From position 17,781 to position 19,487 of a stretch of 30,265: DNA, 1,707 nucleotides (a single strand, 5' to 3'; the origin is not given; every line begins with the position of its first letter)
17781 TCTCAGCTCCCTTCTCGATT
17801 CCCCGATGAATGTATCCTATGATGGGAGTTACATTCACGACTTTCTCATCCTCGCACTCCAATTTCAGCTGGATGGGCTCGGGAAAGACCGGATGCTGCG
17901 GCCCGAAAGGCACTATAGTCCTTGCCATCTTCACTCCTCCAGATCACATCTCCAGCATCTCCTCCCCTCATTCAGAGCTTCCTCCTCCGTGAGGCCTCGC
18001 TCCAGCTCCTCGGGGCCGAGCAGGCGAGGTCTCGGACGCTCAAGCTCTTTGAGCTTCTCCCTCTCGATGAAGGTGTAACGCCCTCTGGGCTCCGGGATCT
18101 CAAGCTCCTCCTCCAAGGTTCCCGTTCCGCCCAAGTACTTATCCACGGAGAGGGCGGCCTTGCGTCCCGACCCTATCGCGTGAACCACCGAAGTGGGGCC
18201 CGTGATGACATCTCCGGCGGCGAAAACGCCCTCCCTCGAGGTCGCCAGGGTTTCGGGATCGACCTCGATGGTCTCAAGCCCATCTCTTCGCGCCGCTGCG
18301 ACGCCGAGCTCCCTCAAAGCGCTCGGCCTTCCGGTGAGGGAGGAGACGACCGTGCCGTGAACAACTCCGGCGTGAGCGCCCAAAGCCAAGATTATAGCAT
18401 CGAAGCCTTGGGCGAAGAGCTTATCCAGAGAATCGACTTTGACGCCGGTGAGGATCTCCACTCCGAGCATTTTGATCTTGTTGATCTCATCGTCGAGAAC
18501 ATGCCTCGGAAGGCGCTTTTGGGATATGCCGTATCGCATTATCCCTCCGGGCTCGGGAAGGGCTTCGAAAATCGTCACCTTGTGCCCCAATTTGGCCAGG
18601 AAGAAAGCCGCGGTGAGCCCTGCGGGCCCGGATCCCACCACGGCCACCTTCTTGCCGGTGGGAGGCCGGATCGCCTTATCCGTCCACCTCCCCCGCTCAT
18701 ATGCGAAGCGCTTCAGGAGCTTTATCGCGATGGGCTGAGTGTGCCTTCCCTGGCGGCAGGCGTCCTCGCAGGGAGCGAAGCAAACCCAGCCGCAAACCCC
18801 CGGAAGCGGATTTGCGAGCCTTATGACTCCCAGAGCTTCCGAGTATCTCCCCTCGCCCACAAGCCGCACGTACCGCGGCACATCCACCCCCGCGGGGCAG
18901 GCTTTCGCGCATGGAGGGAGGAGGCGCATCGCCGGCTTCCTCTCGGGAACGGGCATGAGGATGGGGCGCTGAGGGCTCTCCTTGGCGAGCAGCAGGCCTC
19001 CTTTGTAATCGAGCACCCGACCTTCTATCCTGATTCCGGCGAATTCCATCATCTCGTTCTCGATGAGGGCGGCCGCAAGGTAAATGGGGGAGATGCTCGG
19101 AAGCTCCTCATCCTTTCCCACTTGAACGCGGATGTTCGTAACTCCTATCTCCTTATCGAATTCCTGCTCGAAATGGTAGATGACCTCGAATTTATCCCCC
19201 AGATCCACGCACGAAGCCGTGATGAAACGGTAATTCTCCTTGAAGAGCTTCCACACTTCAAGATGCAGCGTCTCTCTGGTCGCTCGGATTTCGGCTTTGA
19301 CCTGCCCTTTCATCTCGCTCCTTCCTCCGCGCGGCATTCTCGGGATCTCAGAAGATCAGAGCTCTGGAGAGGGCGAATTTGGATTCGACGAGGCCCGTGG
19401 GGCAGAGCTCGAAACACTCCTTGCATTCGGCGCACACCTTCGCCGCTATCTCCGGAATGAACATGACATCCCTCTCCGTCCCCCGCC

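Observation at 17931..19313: Hydrogenase EchD subunit fused to a GltD/NfnB-like 2x[4Fe-4S]-FAD module lacking the NAD(P)H-binding domain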

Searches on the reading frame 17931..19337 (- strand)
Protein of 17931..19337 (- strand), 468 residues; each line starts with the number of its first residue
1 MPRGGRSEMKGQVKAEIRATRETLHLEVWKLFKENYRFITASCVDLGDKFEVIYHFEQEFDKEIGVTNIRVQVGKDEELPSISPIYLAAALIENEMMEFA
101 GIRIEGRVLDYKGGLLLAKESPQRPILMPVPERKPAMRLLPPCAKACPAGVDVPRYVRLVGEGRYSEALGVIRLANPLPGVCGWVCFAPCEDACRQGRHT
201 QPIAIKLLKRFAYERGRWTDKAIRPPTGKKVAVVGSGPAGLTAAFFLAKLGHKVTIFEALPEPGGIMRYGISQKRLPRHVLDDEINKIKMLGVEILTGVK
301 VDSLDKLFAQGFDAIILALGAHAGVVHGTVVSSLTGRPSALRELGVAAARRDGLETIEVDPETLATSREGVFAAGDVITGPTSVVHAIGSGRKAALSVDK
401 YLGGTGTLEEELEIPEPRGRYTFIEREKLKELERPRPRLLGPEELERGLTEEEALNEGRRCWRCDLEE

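Call 3: search_protein_families(library=pfam, proteins=[window:17931-19337:-], max_evalue=0.01)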
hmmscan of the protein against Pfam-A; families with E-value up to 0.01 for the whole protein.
window:17931-19337:- (468 aa): 13 families
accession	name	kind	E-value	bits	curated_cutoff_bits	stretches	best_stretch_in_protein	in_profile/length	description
PF14691.11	Fer4_20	-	3.2e-20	72.5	25.8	1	141-215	30-107/113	Dihydroprymidine dehydrogenase domain II, 4Fe-4S cluster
PF07992.20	Pyr_redox_2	-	3.5e-16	59.9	26.1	2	229-324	1-112/291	Pyridine nucleotide-disulphide oxidoreductase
PF00329.25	Complex1_30kDa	-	1.5e-10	42.1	22.5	1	28-107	11-97/124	Respiratory-chain NADH dehydrogenase, 30 Kd subunit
PF13450.12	NAD_binding_8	-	9.5e-10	39.1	21.9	1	233-268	1-36/68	NAD(P)-binding Rossmann-like domain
PF01266.30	DAO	-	1.7e-09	38.1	27.9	1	230-264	1-35/353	FAD dependent oxidoreductase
PF00070.33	Pyr_redox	-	2.2e-06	28.5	22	1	230-264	1-35/82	Pyridine nucleotide-disulphide oxidoreductase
PF03486.20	HI0933_like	-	3.6e-06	27.1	50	1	230-264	2-36/244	HI0933-like protein Rossmann domain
PF00890.30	FAD_binding_2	-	5.6e-06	26.2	20.4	1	231-265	2-36/414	FAD binding domain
PF12831.13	FAD_oxidored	-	8.9e-06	25.7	27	1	231-272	2-43/416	FAD dependent oxidoreductase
PF01134.28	GIDA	-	1.4e-05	24.8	22.1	1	230-257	1-28/391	Glucose inhibited division protein A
PF01946.23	Thi4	-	1.6e-05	24.7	26.2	1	230-270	19-60/235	Thi4 family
PF01494.25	FAD_binding_3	-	3.4e-05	23.7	22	1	230-262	3-35/349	FAD binding domain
PF01593.30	Amino_oxidase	-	0.00016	21.5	19.8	1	239-265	2-28/443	Flavin containing amine oxidoreductase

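Call 4: search_protein_families(library=ncbifam, proteins=[window:17931-19337:-], max_evalue=0.01)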
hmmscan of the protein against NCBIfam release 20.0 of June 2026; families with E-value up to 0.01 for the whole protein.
window:17931-19337:- (468 aa): 94 families (the best 25 are shown)
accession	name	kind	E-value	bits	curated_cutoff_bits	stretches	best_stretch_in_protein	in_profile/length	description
NF009410.0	PRK12771.1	subfamily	1.8e-86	290.9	516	2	136-324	43-236/566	NAD(P)-binding protein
NF009454.0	PRK12814.1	equivalog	9.3e-68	229.1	916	2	141-323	102-290/657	putative NADPH-dependent glutamate synthase small subunit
TIGR01316.1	gltA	equivalog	1.8e-58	198.4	471.75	2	142-325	37-232/449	NADPH-dependent glutamate synthase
NF009414.0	PRK12778.1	equivalog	2.9e-58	197.8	1103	2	141-321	337-527/752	bifunctional dihydroorotate dehydrogenase B NAD binding subunit/NADPH-dependent glutamate synthase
NF010590.0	PRK13984.1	equivalog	3.1e-55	187.4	946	2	143-325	198-387/611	putative oxidoreductase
TIGR03315.1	Se_ygfK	equivalog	3e-49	167.3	835.3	2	140-323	444-633/1012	putative selenate reductase subunit YgfK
TIGR01317.1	GOGAT_sm_gam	subfamily_domain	1.9e-47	162.3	447.7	2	141-322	50-239/485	glutamate synthase small subunit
NF045663.1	diclust_near_Sec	equivalog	3.3e-47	161.1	530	1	140-465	17-310/759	pyridine nucleotide-disulfide oxidoreductase/dicluster-binding protein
NF009413.0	PRK12775.1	equivalog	2.4e-42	144.8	1895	2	141-325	339-531/1006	putative trifunctional 2-polyprenylphenol hydroxylase/glutamate synthase subunit beta/ferritin domain-containing protein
NF009415.0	PRK12779.1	equivalog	1.1e-34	119.6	1519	1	146-321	213-402/944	putative bifunctional glutamate synthase subunit beta/2-polyprenylphenol hydroxylase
NF009409.0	PRK12770.1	subfamily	2.9e-34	118.7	343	2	221-302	11-93/360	putative glutamate synthase subunit beta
TIGR01318.1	gltD_gamma_fam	subfamily_domain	1.9e-33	115.7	482.95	2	141-323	48-238/467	glutamate synthase, small subunit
NF009408.0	PRK12769.1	equivalog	1.8e-28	99.1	1003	2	143-323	236-424/659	formate-dependent uric acid utilization protein AegA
NF009451.0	PRK12809.1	equivalog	3.2e-26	91.8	1154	1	143-322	219-406/639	formate-dependent uric acid utilization protein YgfT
TIGR03997.1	mycofact_OYE_2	equivalog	1.5e-18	66.5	793.15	1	212-323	362-475/645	mycofactocin system FadH/OYE family oxidoreductase 2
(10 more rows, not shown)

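Call 8: find_homologous_proteins(query=window:17931-19337:-, max_evalue=0.00001)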
Query window:17931-19337:- (468 aa): 7565 proteins with E <= 0.00001 among 8000 candidates; the best 120 are listed.
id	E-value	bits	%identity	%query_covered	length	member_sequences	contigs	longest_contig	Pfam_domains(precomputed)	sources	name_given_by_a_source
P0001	0.0e+0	1021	98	98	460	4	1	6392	PF01946.24,PF01266.31,PF13450.13,PF14691.12,PF00890.31,PF00329.26,PF07992.21,PF00070.34,PF03486.21,PF12831.14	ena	-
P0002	2.6e-157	543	55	97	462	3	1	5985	PF13450.13,PF07992.21,PF00070.34,PF03486.21,PF01494.26,PF12831.14,PF01946.24,PF01266.31,PF01593.31,PF14691.12,PF00890.31,PF00329.26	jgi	jgi:hypothetical protein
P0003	3.4e-156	539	61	68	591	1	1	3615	PF01946.24,PF01266.31,PF01593.31,PF13450.13,PF14691.12,PF00329.26,PF07992.21,PF00070.34,PF13738.13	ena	-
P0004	2.5e-155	536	55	97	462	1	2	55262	PF13450.13,PF07992.21,PF00070.34,PF03486.21,PF01494.26,PF12831.14,PF01946.24,PF01266.31,PF01593.31,PF14691.12,PF00890.31,PF00329.26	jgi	jgi:hypothetical protein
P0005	4.6e-155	535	55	97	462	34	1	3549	PF13450.13,PF07992.21,PF00070.34,PF03486.21,PF01494.26,PF12831.14,PF01946.24,PF01266.31,PF01593.31,PF14691.12,PF00890.31,PF00329.26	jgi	jgi:hypothetical protein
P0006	6.7e-155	535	58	68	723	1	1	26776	PF13450.13,PF07992.21,PF00070.34,PF03486.21,PF00072.31,PF01134.29,PF12831.14,PF01946.24,PF01266.31,PF01593.31,PF14691.12,PF00890.31,PF00329.26,PF13738.13,PF01262.28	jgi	jgi:NADPH-dependent glutamate synthase beta subunit-like oxidoreductase/ActR/RegA family two-compone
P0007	1.4e-154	534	57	97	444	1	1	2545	PF01266.31,PF13450.13,PF14691.12,PF00329.26,PF07992.21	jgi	jgi:thioredoxin reductase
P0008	2.4e-154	533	55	97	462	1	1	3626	PF13450.13,PF07992.21,PF00070.34,PF03486.21,PF01494.26,PF12831.14,PF01946.24,PF01266.31,PF01593.31,PF14691.12,PF00890.31,PF00329.26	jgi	jgi:hypothetical protein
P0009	3.4e-154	532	58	68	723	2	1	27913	PF13450.13,PF07992.21,PF00070.34,PF03486.21,PF00072.31,PF01134.29,PF12831.14,PF01946.24,PF01266.31,PF01593.31,PF14691.12,PF00890.31,PF00329.26,PF13738.13,PF01262.28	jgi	jgi:NADPH-dependent glutamate synthase beta subunit-like oxidoreductase/ActR/RegA family two-compone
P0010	6.8e-154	531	54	97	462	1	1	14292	PF01946.24,PF01266.31,PF01593.31,PF13450.13,PF14691.12,PF00890.31,PF00329.26,PF07992.21,PF00070.34,PF03486.21,PF12831.14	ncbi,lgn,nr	ncbi:MAG: FAD-dependent oxidoreductase [Dehalococcoidia bacterium]|nr:FAD-dependent oxidoreductase [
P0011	1.3e-153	530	54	97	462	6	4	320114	PF01946.24,PF01266.31,PF01593.31,PF13450.13,PF14691.12,PF00329.26,PF07992.21,PF00070.34,PF03486.21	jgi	jgi:hypothetical protein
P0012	1.9e-153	530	54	97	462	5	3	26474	PF13450.13,PF07992.21,PF00070.34,PF03486.21,PF01494.26,PF12831.14,PF01946.24,PF01266.31,PF01593.31,PF14691.12,PF00890.31,PF00329.26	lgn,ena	-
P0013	2.2e-153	530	58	68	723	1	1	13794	PF13450.13,PF07992.21,PF00070.34,PF03486.21,PF00072.31,PF01134.29,PF12831.14,PF01946.24,PF01266.31,PF01593.31,PF14691.12,PF00890.31,PF00329.26,PF13738.13,PF01262.28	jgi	jgi:NADPH-dependent glutamate synthase beta subunit-like oxidoreductase/ActR/RegA family two-compone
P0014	2.8e-153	529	55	97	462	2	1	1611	PF01946.24,PF01266.31,PF01593.31,PF13450.13,PF14691.12,PF00890.31,PF00329.26,PF07992.21,PF00070.34,PF03486.21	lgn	-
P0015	4.8e-153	529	58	68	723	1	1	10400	PF13450.13,PF07992.21,PF00070.34,PF03486.21,PF00072.31,PF01134.29,PF12831.14,PF01946.24,PF01266.31,PF01593.31,PF14691.12,PF00890.31,PF00329.26,PF13738.13,PF01262.28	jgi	-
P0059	1.1e-141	491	51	97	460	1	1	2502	PF01266.31,PF13450.13,PF14691.12,PF00329.26,PF07992.21,PF00070.34,PF12831.14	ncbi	-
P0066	7.2e-139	482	50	97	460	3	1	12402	PF01266.31,PF01593.31,PF13450.13,PF14691.12,PF00890.31,PF00329.26,PF07992.21,PF00070.34,PF01494.26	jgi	jgi:hypothetical protein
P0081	4.4e-137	476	50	97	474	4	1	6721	PF01266.31,PF13450.13,PF14691.12,PF00329.26,PF07992.21,PF00070.34,PF13738.13,PF03486.21,PF01494.26,PF12831.14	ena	-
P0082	5.7e-137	476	53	68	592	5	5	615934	PF13450.13,PF07992.21,PF00070.34,PF03486.21,PF01134.29,PF01494.26,PF12831.14,PF01946.24,PF01266.31,PF01593.31,PF14691.12,PF00329.26,PF13738.13,PF01262.28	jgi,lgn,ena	jgi:NADPH-dependent glutamate synthase beta subunit-like oxidoreductase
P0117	5.3e-133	462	48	97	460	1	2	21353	PF01946.24,PF01266.31,PF01593.31,PF13450.13,PF14691.12,PF00329.26,PF07992.21,PF00070.34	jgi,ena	-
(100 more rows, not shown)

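Call 11: find_encoding_contigs(protein=P0011, flank=10000, max_places=3)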
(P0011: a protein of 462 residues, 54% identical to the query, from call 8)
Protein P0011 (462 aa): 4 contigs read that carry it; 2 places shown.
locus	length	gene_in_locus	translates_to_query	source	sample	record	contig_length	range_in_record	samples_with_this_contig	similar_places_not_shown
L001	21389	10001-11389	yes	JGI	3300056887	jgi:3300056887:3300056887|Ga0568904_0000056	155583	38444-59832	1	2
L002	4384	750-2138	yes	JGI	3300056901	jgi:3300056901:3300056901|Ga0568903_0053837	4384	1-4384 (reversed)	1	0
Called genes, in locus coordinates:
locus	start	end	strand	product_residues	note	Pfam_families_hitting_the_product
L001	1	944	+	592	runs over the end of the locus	PF00329:Complex1_30kDa, PF14691:Fer4_20, PF01946:Thi4 (weak), PF01266:DAO (weak), PF07992:Pyr_redox_2, PF12831:FAD_oxidored (weak), PF13450:NAD_binding_8, PF13738:Pyr_redox_3 (weak), +5 more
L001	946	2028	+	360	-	PF00374:NiFeSe_Hases (weak), PF00346:Complex1_49kDa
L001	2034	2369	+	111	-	PF13183:Fer4_8 (faint), PF12797:Fer4_2 (faint), PF12837:Fer4_6, PF13237:Fer4_10, PF00037:Fer4, PF12838:Fer4_7, PF13187:Fer4_9, PF13484:Fer4_16 (faint)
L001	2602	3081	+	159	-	PF00583:Acetyltransf_1, PF13673:Acetyltransf_10 (weak), PF13508:Acetyltransf_7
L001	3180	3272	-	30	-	-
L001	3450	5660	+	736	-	PF01590:GAF, PF13185:GAF_2, PF13492:GAF_3, PF00989:PAS, PF13188:PAS_8, PF08448:PAS_4, PF13426:PAS_9, PF00512:HisKA, +2 more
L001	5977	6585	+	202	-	PF00072:Response_reg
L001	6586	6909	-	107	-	-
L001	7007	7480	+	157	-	PF01257:2Fe-2S_thioredx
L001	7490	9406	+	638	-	PF01257:2Fe-2S_thioredx (weak), PF01512:Complex1_51K, PF10531:SLBB, PF10589:NADH_4Fe-4S, PF12838:Fer4_7 (weak), PF13187:Fer4_9 (weak), PF13237:Fer4_10, PF14697:Fer4_21 (weak), +3 more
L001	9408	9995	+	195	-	PF00111:Fer2, PF13510:Fer2_4, PF22117:Fer4_Nqo3 (weak), PF12838:Fer4_7 (weak)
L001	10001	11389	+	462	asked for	PF00329:Complex1_30kDa, PF14691:Fer4_20, PF07992:Pyr_redox_2, PF01946:Thi4 (weak), PF00070:Pyr_redox (weak), PF01266:DAO, PF01593:Amino_oxidase (faint), PF13450:NAD_binding_8, +1 more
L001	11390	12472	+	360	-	PF00374:NiFeSe_Hases, PF00346:Complex1_49kDa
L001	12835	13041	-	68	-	-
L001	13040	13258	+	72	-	PF01883:FeS_assembly_P (faint), PF01106:NifU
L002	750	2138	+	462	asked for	PF00329:Complex1_30kDa, PF14691:Fer4_20, PF07992:Pyr_redox_2, PF01946:Thi4 (weak), PF00070:Pyr_redox (weak), PF01266:DAO, PF01593:Amino_oxidase (faint), PF13450:NAD_binding_8, +1 more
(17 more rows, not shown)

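Call 12: find_encoding_contigs(protein=P0082, flank=10000, max_places=2)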
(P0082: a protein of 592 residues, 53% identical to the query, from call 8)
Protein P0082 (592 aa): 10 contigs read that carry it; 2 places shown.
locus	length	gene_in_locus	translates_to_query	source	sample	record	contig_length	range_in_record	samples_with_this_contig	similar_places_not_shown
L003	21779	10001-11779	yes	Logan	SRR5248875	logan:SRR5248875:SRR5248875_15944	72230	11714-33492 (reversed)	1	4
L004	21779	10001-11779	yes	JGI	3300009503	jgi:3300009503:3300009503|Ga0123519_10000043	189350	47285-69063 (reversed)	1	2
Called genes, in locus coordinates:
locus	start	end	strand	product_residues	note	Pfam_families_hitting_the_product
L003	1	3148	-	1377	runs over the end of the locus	PF01869:BcrAD_BadFG, PF22521:HypF_C_2 (faint), PF01869:BcrAD_BadFG, PF09989:DUF2229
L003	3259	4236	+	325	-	PF03358:FMN_red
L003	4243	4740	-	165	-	PF00994:MoCF_biosynth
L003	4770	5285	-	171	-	PF01656:CbiA (weak), PF03205:MobB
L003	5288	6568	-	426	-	PF03453:MoeA_N, PF00994:MoCF_biosynth, PF03454:MoeA_C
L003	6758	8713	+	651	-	PF00662:Proton_antipo_N, PF00361:Proton_antipo_M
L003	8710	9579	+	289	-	PF00146:NADHdh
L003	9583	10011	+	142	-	PF01058:Oxidored_q6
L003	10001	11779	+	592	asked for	PF00329:Complex1_30kDa, PF14691:Fer4_20, PF01262:AlaDh_PNT_C (faint), PF01946:Thi4 (weak), PF01266:DAO (weak), PF07992:Pyr_redox_2, PF13450:NAD_binding_8, PF13738:Pyr_redox_3, +6 more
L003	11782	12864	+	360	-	PF00374:NiFeSe_Hases, PF00346:Complex1_49kDa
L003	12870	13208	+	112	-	PF13183:Fer4_8 (faint), PF12797:Fer4_2 (faint), PF00037:Fer4 (weak), PF12837:Fer4_6, PF13237:Fer4_10, PF12838:Fer4_7, PF13187:Fer4_9, PF13484:Fer4_16 (faint)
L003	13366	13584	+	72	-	PF01106:NifU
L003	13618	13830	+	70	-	PF01106:NifU (faint)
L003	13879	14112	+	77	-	-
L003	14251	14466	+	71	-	-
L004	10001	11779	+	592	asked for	PF00329:Complex1_30kDa, PF14691:Fer4_20, PF01262:AlaDh_PNT_C (faint), PF01946:Thi4 (weak), PF01266:DAO (weak), PF07992:Pyr_redox_2, PF13450:NAD_binding_8, PF13738:Pyr_redox_3, +6 more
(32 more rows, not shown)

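Call 13: find_encoding_contigs(protein=P0009, flank=10000, max_places=2)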
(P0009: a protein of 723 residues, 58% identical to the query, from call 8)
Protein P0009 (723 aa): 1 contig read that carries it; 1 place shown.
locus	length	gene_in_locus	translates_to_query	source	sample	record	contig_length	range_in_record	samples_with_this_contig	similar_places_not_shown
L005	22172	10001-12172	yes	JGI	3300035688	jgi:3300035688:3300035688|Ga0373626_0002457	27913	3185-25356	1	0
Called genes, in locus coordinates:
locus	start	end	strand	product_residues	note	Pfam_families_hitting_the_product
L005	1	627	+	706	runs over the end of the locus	PF11897:DUF3417, PF00343:Phosphorylase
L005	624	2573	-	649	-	PF02922:CBM_48, PF00128:Alpha-amylase (weak), PF02806:Alpha-amylase_C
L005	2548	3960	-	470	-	PF02446:Glyco_hydro_77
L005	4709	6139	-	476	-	PF13439:Glyco_transf_4 (faint), PF13692:Glyco_trans_1_4 (weak), PF00534:Glycos_transf_1, PF13524:Glyco_trans_1_2 (weak)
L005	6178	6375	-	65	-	PF10771:DUF2582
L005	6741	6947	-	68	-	-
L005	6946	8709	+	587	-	PF00662:Proton_antipo_N, PF00361:Proton_antipo_M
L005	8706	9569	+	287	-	PF00146:NADHdh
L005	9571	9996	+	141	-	PF01058:Oxidored_q6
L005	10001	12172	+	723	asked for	PF00072:Response_reg, PF00329:Complex1_30kDa, PF14691:Fer4_20, PF01946:Thi4 (weak), PF01266:DAO (weak), PF07992:Pyr_redox_2, PF12831:FAD_oxidored (weak), PF13450:NAD_binding_8, +7 more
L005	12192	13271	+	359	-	PF00374:NiFeSe_Hases, PF00346:Complex1_49kDa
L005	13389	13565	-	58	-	-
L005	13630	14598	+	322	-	PF00291:PALP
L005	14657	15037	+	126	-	PF01042:Ribonuc_L-PSP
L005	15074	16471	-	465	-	PF02629:CoA_binding, PF13380:CoA_binding_2, PF13607:Succ_CoA_lig, PF19045:Ligase_CoA_2 (weak)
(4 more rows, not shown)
